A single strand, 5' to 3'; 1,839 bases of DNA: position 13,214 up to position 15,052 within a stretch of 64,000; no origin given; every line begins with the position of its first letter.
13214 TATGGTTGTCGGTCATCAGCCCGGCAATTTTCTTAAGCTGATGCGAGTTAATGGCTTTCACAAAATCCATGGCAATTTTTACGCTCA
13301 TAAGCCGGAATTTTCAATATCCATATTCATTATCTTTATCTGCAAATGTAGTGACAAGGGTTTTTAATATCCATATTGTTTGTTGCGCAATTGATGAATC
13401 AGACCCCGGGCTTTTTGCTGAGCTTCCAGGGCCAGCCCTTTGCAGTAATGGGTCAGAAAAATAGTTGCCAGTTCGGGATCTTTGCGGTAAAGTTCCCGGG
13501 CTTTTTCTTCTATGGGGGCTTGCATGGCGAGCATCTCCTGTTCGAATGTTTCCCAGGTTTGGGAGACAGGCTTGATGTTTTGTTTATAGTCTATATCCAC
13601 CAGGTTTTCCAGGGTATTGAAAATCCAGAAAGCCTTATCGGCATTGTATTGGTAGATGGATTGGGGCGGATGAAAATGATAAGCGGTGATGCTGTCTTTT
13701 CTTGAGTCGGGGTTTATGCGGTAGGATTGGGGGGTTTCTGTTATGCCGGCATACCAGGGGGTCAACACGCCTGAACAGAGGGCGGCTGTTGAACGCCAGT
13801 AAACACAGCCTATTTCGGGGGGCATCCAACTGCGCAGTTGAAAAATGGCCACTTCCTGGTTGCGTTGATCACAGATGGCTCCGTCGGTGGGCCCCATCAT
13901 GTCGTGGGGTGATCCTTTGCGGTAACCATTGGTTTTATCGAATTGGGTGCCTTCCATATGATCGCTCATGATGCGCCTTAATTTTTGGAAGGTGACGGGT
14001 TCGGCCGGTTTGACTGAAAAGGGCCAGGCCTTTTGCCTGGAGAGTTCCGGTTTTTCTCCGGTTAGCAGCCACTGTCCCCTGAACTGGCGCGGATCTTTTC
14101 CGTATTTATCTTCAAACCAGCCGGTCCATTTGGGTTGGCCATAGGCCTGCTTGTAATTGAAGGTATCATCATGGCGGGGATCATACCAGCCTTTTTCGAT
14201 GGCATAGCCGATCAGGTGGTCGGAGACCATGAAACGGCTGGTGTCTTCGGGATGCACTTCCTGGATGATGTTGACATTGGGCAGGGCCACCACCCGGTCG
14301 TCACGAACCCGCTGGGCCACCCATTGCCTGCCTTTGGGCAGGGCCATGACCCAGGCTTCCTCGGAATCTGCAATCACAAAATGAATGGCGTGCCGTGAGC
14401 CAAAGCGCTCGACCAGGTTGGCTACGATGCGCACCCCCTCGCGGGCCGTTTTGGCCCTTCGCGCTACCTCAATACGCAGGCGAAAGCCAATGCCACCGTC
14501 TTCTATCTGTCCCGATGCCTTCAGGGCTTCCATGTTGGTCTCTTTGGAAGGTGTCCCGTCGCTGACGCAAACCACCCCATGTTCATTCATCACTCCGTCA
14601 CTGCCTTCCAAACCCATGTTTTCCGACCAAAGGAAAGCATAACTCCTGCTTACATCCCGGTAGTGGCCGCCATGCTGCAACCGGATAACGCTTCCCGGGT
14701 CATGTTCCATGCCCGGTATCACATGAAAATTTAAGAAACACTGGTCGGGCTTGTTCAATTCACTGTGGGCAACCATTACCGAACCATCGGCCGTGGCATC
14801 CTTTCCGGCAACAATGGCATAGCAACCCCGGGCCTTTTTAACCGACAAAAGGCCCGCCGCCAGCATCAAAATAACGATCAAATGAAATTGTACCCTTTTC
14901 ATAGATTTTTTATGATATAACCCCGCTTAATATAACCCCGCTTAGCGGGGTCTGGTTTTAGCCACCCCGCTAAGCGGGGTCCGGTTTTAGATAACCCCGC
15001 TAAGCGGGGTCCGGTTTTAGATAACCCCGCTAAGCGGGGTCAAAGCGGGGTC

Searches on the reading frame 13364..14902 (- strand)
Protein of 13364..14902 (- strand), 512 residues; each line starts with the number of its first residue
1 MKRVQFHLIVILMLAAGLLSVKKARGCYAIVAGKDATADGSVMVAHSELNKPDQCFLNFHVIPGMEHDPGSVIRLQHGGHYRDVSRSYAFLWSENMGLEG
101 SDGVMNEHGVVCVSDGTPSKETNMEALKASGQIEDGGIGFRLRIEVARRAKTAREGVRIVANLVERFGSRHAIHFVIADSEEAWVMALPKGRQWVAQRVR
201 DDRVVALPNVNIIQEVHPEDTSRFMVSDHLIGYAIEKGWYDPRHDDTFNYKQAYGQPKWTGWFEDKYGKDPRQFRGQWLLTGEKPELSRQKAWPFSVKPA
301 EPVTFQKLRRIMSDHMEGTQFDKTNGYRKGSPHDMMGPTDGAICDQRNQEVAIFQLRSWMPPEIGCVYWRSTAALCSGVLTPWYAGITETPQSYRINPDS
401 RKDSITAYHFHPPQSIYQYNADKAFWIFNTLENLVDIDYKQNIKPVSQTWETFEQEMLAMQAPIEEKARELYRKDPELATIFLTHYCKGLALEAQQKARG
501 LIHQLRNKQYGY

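Call 75: search_protein_families(library=pfam, proteins=[window:13364-14902:-], max_evalue=0.0001)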
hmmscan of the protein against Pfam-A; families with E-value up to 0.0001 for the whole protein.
window:13364-14902:- (512 aa): 1 family
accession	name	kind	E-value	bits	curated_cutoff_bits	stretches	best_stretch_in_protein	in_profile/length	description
PF03577.20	Peptidase_C69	-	3.5e-51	174.9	23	1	27-451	2-401/402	Peptidase family C69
